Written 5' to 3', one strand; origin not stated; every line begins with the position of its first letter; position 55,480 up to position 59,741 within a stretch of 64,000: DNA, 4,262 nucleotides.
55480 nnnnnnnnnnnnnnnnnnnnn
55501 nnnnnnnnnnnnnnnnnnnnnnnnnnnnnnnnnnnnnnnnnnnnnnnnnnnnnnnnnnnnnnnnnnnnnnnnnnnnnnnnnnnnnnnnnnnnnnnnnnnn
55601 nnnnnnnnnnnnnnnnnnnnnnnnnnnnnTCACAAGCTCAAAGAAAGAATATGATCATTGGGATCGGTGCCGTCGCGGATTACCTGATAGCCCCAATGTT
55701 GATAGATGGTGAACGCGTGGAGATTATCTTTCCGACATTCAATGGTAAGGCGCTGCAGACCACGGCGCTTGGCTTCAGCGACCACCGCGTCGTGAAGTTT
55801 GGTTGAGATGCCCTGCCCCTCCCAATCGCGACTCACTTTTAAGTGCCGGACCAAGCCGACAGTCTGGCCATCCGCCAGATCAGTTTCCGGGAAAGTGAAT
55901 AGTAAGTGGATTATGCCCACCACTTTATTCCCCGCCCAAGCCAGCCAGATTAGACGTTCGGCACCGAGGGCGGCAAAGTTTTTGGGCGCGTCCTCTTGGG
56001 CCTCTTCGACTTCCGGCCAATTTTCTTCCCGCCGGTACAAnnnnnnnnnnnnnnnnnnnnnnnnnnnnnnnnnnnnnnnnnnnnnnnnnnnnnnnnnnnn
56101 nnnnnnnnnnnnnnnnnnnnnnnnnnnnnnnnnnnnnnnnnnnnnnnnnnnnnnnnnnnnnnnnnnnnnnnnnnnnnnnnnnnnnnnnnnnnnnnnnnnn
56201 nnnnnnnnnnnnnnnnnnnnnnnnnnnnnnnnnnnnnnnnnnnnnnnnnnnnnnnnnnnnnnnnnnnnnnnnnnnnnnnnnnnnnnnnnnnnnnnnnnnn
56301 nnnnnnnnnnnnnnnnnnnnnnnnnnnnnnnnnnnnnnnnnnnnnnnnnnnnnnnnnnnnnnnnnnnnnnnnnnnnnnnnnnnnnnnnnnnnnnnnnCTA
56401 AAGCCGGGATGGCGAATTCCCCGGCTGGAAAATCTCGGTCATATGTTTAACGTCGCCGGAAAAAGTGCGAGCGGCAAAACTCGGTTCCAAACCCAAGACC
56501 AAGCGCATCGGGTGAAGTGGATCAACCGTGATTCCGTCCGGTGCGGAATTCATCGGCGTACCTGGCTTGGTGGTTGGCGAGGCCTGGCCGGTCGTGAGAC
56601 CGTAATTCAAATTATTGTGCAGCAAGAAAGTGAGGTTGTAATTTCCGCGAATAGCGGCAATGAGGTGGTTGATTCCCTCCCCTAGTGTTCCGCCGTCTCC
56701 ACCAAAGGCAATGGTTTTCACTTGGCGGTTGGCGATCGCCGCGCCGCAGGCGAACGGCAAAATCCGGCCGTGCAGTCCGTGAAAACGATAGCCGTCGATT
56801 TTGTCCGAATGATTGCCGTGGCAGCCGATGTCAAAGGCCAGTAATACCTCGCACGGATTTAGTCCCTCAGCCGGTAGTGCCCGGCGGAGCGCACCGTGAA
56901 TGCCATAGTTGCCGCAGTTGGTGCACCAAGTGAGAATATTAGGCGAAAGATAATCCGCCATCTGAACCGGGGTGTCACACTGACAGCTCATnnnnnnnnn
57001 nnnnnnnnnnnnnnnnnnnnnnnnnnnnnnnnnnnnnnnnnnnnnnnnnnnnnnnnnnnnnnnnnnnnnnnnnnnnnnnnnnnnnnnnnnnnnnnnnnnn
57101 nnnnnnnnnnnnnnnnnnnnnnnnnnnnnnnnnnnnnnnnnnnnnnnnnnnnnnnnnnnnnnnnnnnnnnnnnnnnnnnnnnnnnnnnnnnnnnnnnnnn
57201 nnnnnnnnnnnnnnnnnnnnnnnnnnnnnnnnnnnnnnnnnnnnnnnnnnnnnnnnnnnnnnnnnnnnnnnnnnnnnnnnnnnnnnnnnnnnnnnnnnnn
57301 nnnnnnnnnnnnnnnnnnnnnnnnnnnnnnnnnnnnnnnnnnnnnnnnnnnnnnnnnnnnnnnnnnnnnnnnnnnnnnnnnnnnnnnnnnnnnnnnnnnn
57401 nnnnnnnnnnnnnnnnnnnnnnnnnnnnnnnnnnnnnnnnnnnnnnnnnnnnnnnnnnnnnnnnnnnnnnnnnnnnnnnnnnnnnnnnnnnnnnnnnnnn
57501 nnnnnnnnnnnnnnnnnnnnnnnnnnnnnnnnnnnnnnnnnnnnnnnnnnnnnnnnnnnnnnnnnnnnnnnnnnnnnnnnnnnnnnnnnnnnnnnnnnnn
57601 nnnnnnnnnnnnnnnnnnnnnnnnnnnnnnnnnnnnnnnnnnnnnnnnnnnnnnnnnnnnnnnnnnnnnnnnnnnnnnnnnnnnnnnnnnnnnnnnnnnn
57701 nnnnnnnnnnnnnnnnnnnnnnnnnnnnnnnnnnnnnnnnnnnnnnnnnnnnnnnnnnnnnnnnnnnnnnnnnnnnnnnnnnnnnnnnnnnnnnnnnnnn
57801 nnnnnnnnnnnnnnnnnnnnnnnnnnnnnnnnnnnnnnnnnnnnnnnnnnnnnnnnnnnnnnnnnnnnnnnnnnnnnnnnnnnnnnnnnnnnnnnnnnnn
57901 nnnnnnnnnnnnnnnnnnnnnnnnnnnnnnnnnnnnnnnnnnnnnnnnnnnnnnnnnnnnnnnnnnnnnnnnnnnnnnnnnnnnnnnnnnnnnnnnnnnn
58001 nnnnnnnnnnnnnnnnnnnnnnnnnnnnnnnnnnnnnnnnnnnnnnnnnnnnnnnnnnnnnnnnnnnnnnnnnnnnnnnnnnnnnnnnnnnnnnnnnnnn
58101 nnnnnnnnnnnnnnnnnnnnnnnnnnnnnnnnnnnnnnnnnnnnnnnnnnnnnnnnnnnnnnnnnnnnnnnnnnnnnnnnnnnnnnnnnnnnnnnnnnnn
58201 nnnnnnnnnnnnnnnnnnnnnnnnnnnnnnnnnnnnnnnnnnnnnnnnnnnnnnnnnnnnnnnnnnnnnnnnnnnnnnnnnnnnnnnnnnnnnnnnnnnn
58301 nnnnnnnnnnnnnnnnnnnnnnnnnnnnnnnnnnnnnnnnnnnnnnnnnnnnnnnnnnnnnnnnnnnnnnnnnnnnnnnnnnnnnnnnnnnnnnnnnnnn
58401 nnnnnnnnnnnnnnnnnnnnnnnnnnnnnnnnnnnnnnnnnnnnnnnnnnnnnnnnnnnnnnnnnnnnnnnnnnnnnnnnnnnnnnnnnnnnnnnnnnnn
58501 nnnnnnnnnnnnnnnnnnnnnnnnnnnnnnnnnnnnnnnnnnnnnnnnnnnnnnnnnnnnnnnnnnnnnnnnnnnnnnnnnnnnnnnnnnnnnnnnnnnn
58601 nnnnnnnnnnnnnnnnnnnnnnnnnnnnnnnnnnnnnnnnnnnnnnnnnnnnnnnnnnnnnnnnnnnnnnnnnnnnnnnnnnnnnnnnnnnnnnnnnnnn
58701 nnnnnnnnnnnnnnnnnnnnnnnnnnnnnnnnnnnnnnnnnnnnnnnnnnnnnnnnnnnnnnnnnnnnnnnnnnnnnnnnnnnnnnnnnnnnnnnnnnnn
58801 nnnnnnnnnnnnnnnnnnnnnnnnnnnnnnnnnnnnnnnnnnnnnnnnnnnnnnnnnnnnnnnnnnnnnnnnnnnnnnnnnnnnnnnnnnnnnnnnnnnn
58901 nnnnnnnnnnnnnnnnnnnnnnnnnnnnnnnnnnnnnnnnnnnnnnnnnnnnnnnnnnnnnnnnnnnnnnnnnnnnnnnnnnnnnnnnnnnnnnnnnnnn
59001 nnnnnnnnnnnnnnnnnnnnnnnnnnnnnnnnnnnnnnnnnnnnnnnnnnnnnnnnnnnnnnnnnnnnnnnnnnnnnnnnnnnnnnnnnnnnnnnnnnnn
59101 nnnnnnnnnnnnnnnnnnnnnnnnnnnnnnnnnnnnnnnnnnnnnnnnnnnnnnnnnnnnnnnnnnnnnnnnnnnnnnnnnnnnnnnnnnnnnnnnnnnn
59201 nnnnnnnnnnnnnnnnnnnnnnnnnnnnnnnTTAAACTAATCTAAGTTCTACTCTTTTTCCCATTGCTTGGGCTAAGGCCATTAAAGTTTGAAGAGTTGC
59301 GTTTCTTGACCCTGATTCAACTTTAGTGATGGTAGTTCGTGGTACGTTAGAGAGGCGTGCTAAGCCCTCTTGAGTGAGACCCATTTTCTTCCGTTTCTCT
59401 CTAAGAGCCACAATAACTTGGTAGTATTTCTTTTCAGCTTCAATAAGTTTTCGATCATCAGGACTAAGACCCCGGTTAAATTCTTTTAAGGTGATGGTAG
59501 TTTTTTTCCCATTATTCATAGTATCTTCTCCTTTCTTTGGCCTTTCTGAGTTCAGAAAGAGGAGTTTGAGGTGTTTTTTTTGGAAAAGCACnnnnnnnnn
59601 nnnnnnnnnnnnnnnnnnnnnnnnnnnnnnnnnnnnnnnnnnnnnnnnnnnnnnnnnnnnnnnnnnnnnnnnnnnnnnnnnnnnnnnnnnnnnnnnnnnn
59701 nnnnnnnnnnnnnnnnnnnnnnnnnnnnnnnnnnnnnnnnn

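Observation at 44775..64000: Two copies of a ~350-bp non-coding MITE-like element in inverted orientation bracket an 18.5-kb accessory segment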

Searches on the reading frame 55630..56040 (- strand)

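Call 32: search_protein_families(library=pfam, max_evalue=0.01, proteins=[window:55630-56040:-])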
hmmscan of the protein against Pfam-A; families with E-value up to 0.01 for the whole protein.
window:55630-56040:- (136 aa): 5 families
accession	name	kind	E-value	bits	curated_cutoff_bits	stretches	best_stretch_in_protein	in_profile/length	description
PF00583.31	Acetyltransf_1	-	1.6e-12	48.1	20.7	1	12-118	14-116/116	Acetyltransferase (GNAT) family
PF13673.13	Acetyltransf_10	-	4.8e-09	36.7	23.6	1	26-122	28-111/128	Acetyltransferase (GNAT) domain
PF13508.13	Acetyltransf_7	-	1.8e-08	35.1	27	1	29-119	3-83/84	Acetyltransferase (GNAT) domain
PF14542.12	Acetyltransf_CG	-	0.00081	19.9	30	1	63-96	26-59/80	GCN5-related N-acetyl-transferase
PF13302.13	Acetyltransf_3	-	0.00087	20.4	25.4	1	30-118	54-137/138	Acetyltransferase (GNAT) domain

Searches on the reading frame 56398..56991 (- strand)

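Call 32: search_protein_families(library=pfam, max_evalue=0.01, proteins=[window:56398-56991:-])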
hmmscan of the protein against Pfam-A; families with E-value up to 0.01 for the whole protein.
window:56398-56991:- (197 aa): 1 family
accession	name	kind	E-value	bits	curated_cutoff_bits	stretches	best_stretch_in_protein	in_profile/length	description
PF02775.26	TPP_enzyme_C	-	4.4e-18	65.9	21.9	1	54-175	1-126/151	Thiamine pyrophosphate enzyme, C-terminal TPP binding domain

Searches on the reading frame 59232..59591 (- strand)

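Call 33: search_protein_families(library=pfam, max_evalue=0.01, proteins=[window:59232-59591:-])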
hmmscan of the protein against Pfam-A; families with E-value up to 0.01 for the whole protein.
window:59232-59591:- (119 aa): 6 families
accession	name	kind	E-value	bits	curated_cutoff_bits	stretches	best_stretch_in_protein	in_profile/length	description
PF01381.28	HTH_3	-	5.4e-15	55.6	23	1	63-114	1-52/55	Helix-turn-helix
PF13560.12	HTH_31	-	3.5e-08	34.1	27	1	63-111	6-55/64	Helix-turn-helix domain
PF13744.12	HTH_37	-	2.4e-05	24.5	27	1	58-117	18-78/80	Helix-turn-helix domain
PF13443.12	HTH_26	-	0.0001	22.9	22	1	63-111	2-51/63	Cro/C1-type HTH DNA-binding domain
PF12844.13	HTH_19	-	0.0073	16.6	30.2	0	63-110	4-51/64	Helix-turn-helix domain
PF13413.12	HTH_25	-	0.0086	16.3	24.6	0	63-94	2-33/62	Helix-turn-helix domain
